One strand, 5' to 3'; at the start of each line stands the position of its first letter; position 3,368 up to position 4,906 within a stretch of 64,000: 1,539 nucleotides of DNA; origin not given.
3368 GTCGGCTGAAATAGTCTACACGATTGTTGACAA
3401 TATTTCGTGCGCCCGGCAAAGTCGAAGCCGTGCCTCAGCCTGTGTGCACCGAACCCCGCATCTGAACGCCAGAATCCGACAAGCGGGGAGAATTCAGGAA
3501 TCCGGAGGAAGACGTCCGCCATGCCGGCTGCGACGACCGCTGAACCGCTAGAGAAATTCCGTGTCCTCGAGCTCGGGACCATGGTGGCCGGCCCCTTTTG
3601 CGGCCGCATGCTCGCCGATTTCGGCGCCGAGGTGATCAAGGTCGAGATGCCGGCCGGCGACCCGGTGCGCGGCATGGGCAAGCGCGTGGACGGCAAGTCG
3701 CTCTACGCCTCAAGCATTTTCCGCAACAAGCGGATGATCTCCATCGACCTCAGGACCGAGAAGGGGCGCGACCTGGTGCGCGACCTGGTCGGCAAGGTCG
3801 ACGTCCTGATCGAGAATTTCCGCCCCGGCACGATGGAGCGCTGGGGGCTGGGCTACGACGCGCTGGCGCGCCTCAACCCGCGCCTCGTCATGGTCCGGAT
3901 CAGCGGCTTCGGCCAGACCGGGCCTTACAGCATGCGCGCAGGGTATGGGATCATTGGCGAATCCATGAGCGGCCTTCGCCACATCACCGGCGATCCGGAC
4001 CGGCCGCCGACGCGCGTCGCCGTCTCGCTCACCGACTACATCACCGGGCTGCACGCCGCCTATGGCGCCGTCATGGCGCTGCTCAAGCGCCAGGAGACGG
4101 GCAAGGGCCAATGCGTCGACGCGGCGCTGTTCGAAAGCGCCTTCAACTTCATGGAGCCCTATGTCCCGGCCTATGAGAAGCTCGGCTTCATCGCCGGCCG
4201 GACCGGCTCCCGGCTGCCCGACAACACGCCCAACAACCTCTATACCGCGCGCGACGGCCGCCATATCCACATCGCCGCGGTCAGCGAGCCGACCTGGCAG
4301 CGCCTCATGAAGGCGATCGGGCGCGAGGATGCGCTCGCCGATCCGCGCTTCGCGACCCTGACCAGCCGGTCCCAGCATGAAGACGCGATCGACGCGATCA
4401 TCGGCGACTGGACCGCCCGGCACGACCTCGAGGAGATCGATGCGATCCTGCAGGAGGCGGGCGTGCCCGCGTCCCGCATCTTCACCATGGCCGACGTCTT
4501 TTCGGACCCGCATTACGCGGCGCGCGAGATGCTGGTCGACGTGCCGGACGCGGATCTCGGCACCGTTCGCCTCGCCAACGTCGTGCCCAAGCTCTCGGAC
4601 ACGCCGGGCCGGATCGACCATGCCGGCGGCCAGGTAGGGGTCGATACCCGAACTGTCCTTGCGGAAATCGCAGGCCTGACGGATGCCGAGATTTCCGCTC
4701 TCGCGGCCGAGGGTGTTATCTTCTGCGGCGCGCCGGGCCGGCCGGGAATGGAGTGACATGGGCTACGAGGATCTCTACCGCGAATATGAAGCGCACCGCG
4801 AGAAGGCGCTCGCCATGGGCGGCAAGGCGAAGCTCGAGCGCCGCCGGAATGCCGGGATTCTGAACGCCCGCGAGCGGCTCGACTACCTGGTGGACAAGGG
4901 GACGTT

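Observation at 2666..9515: Four-component biotin carboxylase with two divergent carboxyltransferase subunits, coupled to a family III CoA-transferase and a GntR regulator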

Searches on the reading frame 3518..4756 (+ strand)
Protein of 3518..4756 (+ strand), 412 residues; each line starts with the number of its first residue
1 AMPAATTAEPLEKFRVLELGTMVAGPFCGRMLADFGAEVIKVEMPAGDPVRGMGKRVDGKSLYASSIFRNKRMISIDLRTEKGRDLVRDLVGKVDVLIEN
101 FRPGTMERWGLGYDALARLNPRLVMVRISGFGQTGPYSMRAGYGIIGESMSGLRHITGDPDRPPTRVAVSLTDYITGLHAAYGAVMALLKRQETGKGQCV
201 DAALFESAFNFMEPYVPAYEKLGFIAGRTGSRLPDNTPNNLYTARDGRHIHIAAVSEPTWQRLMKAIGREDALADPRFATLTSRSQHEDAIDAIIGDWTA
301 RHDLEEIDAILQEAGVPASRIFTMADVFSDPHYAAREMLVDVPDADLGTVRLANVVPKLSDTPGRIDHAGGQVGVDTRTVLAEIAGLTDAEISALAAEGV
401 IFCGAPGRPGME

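Call 9: search_protein_families(library=pfam, proteins=[window:3518-4756:+])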
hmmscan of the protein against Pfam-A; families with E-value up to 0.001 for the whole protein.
window:3518-4756:+ (412 aa): 1 family
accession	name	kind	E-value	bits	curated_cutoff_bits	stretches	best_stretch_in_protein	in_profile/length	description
PF02515.22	CoA_transf_3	-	1.2e-127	426.5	23.3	1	11-376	1-365/366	CoA-transferase family III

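Call 10: search_protein_families(library=ncbifam, proteins=[window:3518-4756:+])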
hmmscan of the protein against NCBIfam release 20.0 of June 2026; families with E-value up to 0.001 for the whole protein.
window:3518-4756:+ (412 aa): 7 families
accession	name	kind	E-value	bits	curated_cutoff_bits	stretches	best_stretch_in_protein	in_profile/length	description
NF052585.1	SucGlutTfsCaiB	equivalog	2.7e-79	266.6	750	1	6-386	3-390/394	succinate--glutarate CoA-transferase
NF041294.1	Scnl_mescCoAtase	equivalog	8.9e-72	242.3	700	1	11-366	4-365/381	succinyl-CoA:mesaconate CoA-transferase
NF003809.0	PRK05398.1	subfamily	3.8e-69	233.2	442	2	9-211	3-207/416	formyl-CoA transferase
NF008511.0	PRK11430.1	equivalog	3.4e-65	220.6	522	1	5-342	4-341/381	CoA:oxalate CoA-transferase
TIGR03253.1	oxalate_frc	equivalog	3.6e-63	213.7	504.2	2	9-211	2-206/416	formyl-CoA transferase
NF002914.1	PRK03525.1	equivalog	8.9e-54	182.9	413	1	10-401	9-397/400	L-carnitine CoA-transferase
TIGR04253.1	mesacon_CoA_iso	equivalog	3.1e-22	79.1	725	1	12-401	4-400/403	2-methylfumaryl-CoA isomerase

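Call 37: search_solved_structures(query=window:3518-4756:+, max_evalue=1e-20)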
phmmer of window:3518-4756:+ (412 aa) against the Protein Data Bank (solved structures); distinct sequences matched with E-value up to 1e-20: 33.
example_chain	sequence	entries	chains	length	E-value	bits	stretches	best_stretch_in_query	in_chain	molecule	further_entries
4ed9_A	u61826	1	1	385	5.3e-71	243.1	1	5-361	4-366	CAIB/BAIF family protein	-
10uh_A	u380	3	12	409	1.5e-61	212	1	8-403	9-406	Formyl-coenzyme a transferase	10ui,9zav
4hl6_A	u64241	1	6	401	4.2e-57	197.3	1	9-342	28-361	Uncharacterized protein YfdE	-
9br7_A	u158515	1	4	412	3.5e-53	184.4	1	8-401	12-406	Succinate--hydroxymethylglutarate CoA-transferase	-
9br6_A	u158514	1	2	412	7.6e-53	183.3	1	8-401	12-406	Succinate--hydroxymethylglutarate CoA-transferase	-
9fn0_B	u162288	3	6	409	2.3e-48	168.5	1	10-400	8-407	Subunit of Benzylsuccinate CoA-transferase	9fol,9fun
1pqy_A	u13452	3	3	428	1.1e-47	166.2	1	8-216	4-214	Hypothetical protein yfdW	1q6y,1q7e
1pt5_A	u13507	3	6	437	1.5e-47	165.8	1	6-216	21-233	Hypothetical protein yfdW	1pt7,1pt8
5yit_A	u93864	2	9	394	2.7e-43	151.8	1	2-343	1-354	CoA transferase III | Uncharacterized protein Rv3272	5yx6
5yiy_A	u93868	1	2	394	3.5e-42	148.2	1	2-343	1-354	CoA transferase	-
8rp5_A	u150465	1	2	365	9.2e-42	146.8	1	8-338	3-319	Alpha-methylacyl-CoA racemase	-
8rmw_A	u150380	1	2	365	1e-41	146.7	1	8-338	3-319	Alpha-methylacyl-CoA racemase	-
9i2t_A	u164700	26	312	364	1.2e-41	146.4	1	8-338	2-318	Alpha-methylacyl-CoA racemase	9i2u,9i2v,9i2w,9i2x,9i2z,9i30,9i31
1x74_A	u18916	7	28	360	1.2e-41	146.4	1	8-338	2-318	2-methylacyl-CoA racemase | probable alpha-methylacyl-CoA racemase MCR | PROBABLE ALPHA-METHYLACYL-COA RACEMASE MCR (2-METHYLACYL-COA RACEMASE) (2-ARYLPROPIONYL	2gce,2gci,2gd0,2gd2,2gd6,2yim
8rp3_A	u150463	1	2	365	3.8e-41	144.8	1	8-338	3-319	Alpha-methylacyl-CoA racemase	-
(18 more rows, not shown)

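Call 68: find_homologous_proteins(query=window:3518-4756:+)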
Query window:3518-4756:+ (412 aa): 8000 proteins with E <= 0.001 among 8000 candidates; the best 120 are listed.
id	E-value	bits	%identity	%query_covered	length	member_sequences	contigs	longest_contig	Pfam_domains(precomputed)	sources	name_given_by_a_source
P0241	3.7e-273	924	100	100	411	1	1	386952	PF02515.23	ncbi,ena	-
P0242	7.7e-259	877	95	100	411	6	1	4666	PF02515.23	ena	-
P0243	1.0e-253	860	94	100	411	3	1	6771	PF02515.23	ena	-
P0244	3.0e-253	858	93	100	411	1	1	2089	PF02515.23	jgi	jgi:crotonobetainyl-CoA:carnitine CoA-transferase CaiB-like acyl-CoA transferase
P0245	1.2e-243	826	90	98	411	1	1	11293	PF02515.23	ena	-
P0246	2.3e-240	816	87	99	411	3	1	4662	PF02515.23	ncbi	ncbi:MAG: CaiB/BaiF CoA transferase family protein [Alphaproteobacteria bacterium]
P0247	7.7e-239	811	88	99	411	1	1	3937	PF02515.23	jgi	jgi:crotonobetainyl-CoA:carnitine CoA-transferase CaiB-like acyl-CoA transferase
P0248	3.0e-238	809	86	99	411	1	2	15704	PF02515.23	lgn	-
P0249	9.0e-238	807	87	99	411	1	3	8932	PF02515.23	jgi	jgi:crotonobetainyl-CoA:carnitine CoA-transferase CaiB-like acyl-CoA transferase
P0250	1.1e-237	807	86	99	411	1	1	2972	PF02515.23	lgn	-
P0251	4.5e-237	805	87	98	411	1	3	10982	PF02515.23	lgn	-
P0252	4.7e-237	805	86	99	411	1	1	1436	PF02515.23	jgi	jgi:crotonobetainyl-CoA:carnitine CoA-transferase CaiB-like acyl-CoA transferase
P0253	4.7e-237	805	85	98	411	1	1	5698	PF02515.23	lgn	-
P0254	2.5e-234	796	86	96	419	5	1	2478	PF02515.23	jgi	jgi:crotonobetainyl-CoA:carnitine CoA-transferase CaiB-like acyl-CoA transferase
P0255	3.3e-233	792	86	99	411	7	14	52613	PF02515.23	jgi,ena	jgi:crotonobetainyl-CoA:carnitine CoA-transferase CaiB-like acyl-CoA transferase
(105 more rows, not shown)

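Call 69: find_encoding_contigs(protein=P0241, flank=10000, max_places=2)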
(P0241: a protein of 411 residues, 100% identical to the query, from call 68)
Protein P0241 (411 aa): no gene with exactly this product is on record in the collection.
